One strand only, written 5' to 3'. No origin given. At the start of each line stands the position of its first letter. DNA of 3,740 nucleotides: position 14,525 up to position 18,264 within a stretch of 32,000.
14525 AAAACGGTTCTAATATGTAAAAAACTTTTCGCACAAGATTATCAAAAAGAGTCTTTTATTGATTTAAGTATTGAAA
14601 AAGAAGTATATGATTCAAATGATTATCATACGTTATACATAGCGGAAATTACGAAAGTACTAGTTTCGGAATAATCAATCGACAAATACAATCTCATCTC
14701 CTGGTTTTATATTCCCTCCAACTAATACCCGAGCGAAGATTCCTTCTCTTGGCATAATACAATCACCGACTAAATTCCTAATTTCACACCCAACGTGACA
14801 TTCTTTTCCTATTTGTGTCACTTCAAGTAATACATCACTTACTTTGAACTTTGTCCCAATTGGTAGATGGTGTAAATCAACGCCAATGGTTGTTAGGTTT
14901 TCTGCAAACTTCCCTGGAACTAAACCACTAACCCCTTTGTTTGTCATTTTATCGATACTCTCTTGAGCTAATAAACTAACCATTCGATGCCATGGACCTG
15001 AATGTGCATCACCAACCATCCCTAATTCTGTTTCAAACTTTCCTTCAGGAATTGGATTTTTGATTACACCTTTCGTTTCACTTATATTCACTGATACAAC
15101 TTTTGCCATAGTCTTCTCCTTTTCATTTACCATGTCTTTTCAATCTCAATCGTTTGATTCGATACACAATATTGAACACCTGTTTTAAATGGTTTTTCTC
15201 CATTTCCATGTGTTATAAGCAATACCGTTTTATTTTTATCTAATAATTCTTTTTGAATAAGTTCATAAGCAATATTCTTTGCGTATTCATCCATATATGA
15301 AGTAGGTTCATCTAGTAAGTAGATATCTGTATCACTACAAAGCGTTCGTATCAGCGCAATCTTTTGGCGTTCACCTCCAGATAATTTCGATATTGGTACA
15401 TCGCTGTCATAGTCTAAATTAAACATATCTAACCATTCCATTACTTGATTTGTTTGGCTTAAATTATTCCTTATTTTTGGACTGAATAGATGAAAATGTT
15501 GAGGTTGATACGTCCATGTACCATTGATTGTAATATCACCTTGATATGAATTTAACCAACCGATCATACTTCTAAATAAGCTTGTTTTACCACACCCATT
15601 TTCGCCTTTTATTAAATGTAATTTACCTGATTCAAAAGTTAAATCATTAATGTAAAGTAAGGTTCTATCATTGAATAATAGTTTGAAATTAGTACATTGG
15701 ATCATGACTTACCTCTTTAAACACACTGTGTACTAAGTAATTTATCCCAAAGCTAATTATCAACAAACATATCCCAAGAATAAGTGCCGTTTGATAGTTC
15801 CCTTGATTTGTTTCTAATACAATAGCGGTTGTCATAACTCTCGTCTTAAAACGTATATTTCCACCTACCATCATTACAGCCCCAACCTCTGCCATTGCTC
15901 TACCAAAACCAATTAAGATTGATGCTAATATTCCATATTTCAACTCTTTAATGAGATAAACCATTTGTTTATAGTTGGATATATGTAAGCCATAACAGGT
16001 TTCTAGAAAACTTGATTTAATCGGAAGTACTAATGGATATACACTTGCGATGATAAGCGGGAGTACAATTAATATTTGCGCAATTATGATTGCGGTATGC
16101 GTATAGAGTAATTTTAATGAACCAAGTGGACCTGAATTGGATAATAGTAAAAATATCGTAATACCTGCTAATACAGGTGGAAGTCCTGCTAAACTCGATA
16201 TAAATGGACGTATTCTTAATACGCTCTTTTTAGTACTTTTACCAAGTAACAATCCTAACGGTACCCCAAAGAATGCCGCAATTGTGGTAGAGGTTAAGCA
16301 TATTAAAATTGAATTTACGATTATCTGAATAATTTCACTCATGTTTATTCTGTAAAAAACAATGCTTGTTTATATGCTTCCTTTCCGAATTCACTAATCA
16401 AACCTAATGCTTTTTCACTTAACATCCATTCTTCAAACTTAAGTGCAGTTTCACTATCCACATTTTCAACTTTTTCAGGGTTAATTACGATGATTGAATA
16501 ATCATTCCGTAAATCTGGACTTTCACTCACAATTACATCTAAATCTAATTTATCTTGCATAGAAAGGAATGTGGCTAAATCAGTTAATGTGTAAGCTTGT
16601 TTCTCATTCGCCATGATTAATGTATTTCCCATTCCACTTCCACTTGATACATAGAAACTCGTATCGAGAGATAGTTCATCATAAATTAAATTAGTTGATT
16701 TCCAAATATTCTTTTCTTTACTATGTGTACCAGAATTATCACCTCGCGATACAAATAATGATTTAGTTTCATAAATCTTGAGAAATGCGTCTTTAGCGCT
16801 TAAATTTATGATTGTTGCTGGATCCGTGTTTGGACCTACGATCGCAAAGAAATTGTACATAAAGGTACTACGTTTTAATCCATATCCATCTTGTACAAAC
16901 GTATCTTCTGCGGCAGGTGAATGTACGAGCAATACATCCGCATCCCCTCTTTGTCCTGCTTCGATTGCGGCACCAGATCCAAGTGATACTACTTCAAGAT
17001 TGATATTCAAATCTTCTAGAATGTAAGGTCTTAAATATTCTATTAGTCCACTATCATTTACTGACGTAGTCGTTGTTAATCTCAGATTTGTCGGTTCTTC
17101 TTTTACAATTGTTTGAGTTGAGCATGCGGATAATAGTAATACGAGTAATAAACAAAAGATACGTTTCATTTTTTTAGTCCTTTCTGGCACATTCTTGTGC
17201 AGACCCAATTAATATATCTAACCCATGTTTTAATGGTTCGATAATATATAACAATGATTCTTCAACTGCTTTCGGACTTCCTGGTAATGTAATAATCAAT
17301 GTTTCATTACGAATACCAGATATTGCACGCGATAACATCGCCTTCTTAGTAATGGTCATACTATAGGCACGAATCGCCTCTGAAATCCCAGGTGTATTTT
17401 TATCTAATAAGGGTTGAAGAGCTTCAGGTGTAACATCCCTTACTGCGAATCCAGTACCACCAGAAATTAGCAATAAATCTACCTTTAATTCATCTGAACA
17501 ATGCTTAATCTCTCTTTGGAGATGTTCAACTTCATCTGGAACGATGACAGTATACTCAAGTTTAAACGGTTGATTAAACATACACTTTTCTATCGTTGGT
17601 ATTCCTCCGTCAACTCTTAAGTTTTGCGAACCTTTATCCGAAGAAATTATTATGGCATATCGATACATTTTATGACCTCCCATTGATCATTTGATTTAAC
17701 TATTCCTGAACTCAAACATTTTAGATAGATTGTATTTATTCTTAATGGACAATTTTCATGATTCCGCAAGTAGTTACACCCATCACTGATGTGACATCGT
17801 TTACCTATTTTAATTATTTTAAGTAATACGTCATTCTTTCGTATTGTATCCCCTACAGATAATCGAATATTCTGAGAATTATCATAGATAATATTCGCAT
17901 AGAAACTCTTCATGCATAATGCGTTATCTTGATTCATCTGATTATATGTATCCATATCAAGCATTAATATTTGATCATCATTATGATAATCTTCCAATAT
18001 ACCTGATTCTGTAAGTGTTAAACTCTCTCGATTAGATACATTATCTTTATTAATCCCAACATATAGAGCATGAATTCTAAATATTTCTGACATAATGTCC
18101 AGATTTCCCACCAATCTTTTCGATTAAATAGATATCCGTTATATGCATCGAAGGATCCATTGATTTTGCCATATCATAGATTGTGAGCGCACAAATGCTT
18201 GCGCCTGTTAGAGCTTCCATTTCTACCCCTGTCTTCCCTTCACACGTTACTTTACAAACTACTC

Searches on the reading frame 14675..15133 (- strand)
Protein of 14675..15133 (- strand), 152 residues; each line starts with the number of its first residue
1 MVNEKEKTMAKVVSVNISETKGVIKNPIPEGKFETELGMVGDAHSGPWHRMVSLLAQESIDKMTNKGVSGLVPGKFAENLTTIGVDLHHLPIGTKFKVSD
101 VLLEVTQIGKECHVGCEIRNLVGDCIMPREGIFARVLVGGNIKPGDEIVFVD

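Call 9: search_protein_families(library=pfam, proteins=[window:14675-15133:-])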
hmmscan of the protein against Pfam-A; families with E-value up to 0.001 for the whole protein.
window:14675-15133:- (152 aa): 1 family
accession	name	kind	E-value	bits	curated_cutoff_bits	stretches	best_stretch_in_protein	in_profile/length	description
PF03473.23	MOSC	-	4.8e-12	46.4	22.7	1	43-148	3-119/120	MOSC domain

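Call 62: search_protein_families(library=ncbifam, proteins=[window:14675-15133:-], max_evalue=0.00001)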
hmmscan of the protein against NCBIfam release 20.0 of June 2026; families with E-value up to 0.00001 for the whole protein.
window:14675-15133:- (152 aa): 1 family
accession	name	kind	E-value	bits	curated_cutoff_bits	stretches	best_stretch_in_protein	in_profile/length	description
NF011069.0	PRK14499.1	equivalog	1.7e-60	204.8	457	1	3-151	156-306/308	cyclic pyranopterin monophosphate synthase MoaC/MOSC-domain-containing protein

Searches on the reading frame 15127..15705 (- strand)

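Call 9: search_protein_families(library=pfam, proteins=[window:15127-15705:-])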
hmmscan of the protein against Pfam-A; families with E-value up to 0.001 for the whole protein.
window:15127-15705:- (192 aa): 4 families
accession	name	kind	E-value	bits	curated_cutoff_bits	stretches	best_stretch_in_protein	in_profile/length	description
PF00005.33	ABC_tran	-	2.4e-22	80.5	25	1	21-136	5-137/137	ABC transporter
PF02463.25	SMC_N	-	2.3e-06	27.7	40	0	79-168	114-199/220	RecF/RecN/SMC N terminal domain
PF13304.12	AAA_21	-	1.1e-05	26.2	27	0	97-166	227-298/304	AAA domain, putative AbiEii toxin, Type IV TA system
PF13476.12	AAA_23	-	0.0008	20.5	27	0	22-57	15-49/201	AAA domain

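Call 62: search_protein_families(library=ncbifam, proteins=[window:15127-15705:-], max_evalue=0.00001)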
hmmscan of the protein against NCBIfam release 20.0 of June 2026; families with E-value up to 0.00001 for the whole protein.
window:15127-15705:- (192 aa): 167 families (the best 25 are shown)
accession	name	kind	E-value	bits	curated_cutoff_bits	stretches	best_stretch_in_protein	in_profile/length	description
NF000355.4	ribo_prot_ABC_F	equivalog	4.6e-25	88.4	380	1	2-166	314-484/499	ribosomal protection-like ABC-F family protein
NF007601.2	PRK10247.1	equivalog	1.6e-24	86.6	292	1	76-170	99-194/204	iron efflux ABC transporter ATP-binding subunit FetA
TIGR03608.1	L_ocin_972_ABC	subfamily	2.4e-24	86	254.85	2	80-167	107-193/206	putative bacteriocin export ABC transporter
TIGR02868.1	CydC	equivalog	5.9e-22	78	329.05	1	21-166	355-528/530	thiol reductant ABC exporter subunit CydC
TIGR02857.1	CydD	equivalog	6.5e-22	78.2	435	1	2-167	322-516/529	thiol reductant ABC exporter subunit CydD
NF010061.0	PRK13538.1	equivalog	1.6e-21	76.7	195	2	80-167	107-192/211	cytochrome c biogenesis heme-transporting ATPase CcmA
NF009945.0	PRK13409.1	equivalog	2.6e-21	75.9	469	1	18-166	357-513/592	ribosome biogenesis/translation initiation ATPase RLI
NF040873.1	AztA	equivalog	6.2e-21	74.8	220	1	82-168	94-179/191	zinc ABC transporter ATP-binding protein AztA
TIGR01189.1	ccmA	equivalog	2.1e-20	73.2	131.6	1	13-168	12-187/198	heme ABC exporter ATP-binding protein CcmA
TIGR03375.1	type_I_sec_LssB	subfamily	2.9e-19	68.8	693.1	1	107-166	603-660/696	type I secretion system permease/ATPase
TIGR01277.1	thiQ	equivalog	3.1e-19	69.4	245.05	1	79-170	100-191/213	thiamine ABC transporter ATP-binding protein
TIGR04520.1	ECF_ATPase_1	equivalog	3.1e-19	69.4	315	1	86-167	115-196/269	energy-coupling factor transporter ATPase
NF007082.0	PRK09536.1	equivalog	4.1e-19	69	537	2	88-166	120-197/402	corrinoid ABC transporter ATPase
TIGR02982.1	heterocyst_DevA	subfamily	4.3e-19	69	295.8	1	83-168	117-202/220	ABC exporter ATP-binding subunit, DevA family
TIGR02673.1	FtsE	equivalog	6.5e-19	68.4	264.85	2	84-167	114-196/214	cell division ATP-binding protein FtsE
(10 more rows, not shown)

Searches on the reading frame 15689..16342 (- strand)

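Call 9: search_protein_families(library=pfam, proteins=[window:15689-16342:-])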
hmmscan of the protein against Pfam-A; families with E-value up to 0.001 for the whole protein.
window:15689-16342:- (217 aa): 0 families

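Call 62: search_protein_families(library=ncbifam, proteins=[window:15689-16342:-], max_evalue=0.00001)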
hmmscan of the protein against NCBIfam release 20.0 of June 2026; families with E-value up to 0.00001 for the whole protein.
window:15689-16342:- (217 aa): 12 families
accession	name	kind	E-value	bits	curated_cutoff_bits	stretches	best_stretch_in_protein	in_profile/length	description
NF038017.1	ABC_perm1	subfamily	1.3e-55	188.3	100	1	11-194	1-184/184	ABC transporter permease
NF041773.1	tung_perm_TupB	equivalog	2.8e-39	135.3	320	1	6-207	24-225/230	tungstate ABC transporter permease TupB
TIGR02141.1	modB_ABC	equivalog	4e-22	78.9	182.6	1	13-206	5-204/208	molybdate ABC transporter permease subunit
TIGR01581.1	Mo_ABC_porter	hypoth_equivalog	6.2e-22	78.2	210.3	1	4-198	19-220/225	ABC transporter permease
TIGR00969.1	3a0106s02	subfamily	5.8e-20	71.9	240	1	7-198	62-260/272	sulfate ABC transporter permease subunit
TIGR02139.1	permease_CysT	equivalog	7e-18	65.2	246.1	1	7-205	51-256/265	sulfate ABC transporter permease subunit CysT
TIGR02140.1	permease_CysW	equivalog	3.6e-15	56.2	329.1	1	6-198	47-246/261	sulfate ABC transporter permease subunit CysW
NF008208.0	PRK10971.1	equivalog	1.2e-14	54.5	415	1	8-204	56-263/277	sulfate/thiosulfate ABC transporter permease CysT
TIGR02138.1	phosphate_pstC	equivalog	2.2e-12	46.6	196.45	1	4-210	62-294/296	phosphate ABC transporter permease subunit PstC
NF008620.0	PRK11602.1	equivalog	1.3e-08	34.4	442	1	4-186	62-251/291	sulfate/thiosulfate ABC transporter permease CysW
NF006939.0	PRK09421.1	equivalog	4.6e-08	32.7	262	1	5-198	9-211/230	molybdate ABC transporter permease subunit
NF040839.1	tungstate_WtpB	equivalog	5.4e-07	29.5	340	1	3-205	41-245/251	tungstate ABC transporter permease WtpB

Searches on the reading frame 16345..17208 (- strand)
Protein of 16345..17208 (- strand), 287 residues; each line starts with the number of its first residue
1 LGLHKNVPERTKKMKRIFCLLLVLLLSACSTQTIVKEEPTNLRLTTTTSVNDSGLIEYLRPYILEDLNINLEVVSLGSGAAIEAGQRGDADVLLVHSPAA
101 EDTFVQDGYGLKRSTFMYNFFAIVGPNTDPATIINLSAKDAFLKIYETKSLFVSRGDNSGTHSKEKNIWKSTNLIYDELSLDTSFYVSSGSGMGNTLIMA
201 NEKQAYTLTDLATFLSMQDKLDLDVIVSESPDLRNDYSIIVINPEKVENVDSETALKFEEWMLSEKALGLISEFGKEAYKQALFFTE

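Call 9: search_protein_families(library=pfam, proteins=[window:16345-17208:-])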
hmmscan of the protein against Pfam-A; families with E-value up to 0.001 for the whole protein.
window:16345-17208:- (287 aa): 2 families
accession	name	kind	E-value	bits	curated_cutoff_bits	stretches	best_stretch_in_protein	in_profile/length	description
PF12849.12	PBP_like_2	-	7.2e-36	124.8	27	1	38-265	5-266/267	PBP superfamily domain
PF13531.11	SBP_bac_11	-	1.1e-06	29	25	1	69-275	26-225/227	Bacterial extracellular solute-binding protein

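Call 62: search_protein_families(library=ncbifam, proteins=[window:16345-17208:-], max_evalue=0.00001)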
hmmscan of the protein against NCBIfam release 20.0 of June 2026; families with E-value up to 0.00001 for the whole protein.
window:16345-17208:- (287 aa): 1 family
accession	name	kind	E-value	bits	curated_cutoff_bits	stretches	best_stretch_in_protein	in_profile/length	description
NF041772.1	tung_bind_TupA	equivalog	1.4e-55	188.5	400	1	36-275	11-251/266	tungstate ABC transporter substrate-binding protein TupA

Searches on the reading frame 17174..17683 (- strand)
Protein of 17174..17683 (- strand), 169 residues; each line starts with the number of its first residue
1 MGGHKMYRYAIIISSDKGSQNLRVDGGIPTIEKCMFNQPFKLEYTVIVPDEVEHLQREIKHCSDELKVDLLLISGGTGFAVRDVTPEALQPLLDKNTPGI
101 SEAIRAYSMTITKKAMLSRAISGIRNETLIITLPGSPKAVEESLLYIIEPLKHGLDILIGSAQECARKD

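Call 9: search_protein_families(library=pfam, proteins=[window:17174-17683:-])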
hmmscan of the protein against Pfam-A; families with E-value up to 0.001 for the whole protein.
window:17174-17683:- (169 aa): 1 family
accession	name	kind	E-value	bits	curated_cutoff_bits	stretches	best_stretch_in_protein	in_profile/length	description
PF00994.29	MoCF_biosynth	-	3.1e-26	92.2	26.6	1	10-151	1-142/144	Probable molybdopterin binding domain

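Call 62: search_protein_families(library=ncbifam, proteins=[window:17174-17683:-], max_evalue=0.00001)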
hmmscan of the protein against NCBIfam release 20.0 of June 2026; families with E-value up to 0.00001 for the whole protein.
window:17174-17683:- (169 aa): 4 families
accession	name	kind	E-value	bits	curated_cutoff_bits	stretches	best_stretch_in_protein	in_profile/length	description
NF002947.1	PRK03604.1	equivalog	1.1e-34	120.1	285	1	9-161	148-299/301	bifunctional molybdenum cofactor biosynthesis protein MoaC/MoaB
NF006932.0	PRK09417.1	equivalog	2.4e-32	112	158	1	8-144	5-143/193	molybdopterin adenylyltransferase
TIGR00177.1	molyb_syn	domain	5.6e-29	101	85.35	1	7-150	2-148/148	molybdenum cofactor synthesis domain-containing protein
TIGR02667.1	moaB_proteo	equivalog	1.7e-25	89.6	222.4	1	31-149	27-146/163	molybdenum cofactor biosynthesis protein B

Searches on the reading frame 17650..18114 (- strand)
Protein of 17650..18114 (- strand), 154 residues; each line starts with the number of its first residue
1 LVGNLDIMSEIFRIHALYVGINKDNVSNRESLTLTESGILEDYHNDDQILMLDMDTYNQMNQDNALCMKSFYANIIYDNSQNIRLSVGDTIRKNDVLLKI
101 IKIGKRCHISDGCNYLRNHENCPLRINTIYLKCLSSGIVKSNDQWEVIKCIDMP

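Call 9: search_protein_families(library=pfam, proteins=[window:17650-18114:-])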
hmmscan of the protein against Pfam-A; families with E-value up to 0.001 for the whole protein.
window:17650-18114:- (154 aa): 0 families

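Call 62: search_protein_families(library=ncbifam, proteins=[window:17650-18114:-], max_evalue=0.00001)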
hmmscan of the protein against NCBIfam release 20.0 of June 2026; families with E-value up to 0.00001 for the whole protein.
window:17650-18114:- (154 aa): 1 family
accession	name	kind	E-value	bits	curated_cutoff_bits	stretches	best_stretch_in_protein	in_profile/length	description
NF011069.0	PRK14499.1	equivalog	3.2e-14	52.8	457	1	20-149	175-307/308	cyclic pyranopterin monophosphate synthase MoaC/MOSC-domain-containing protein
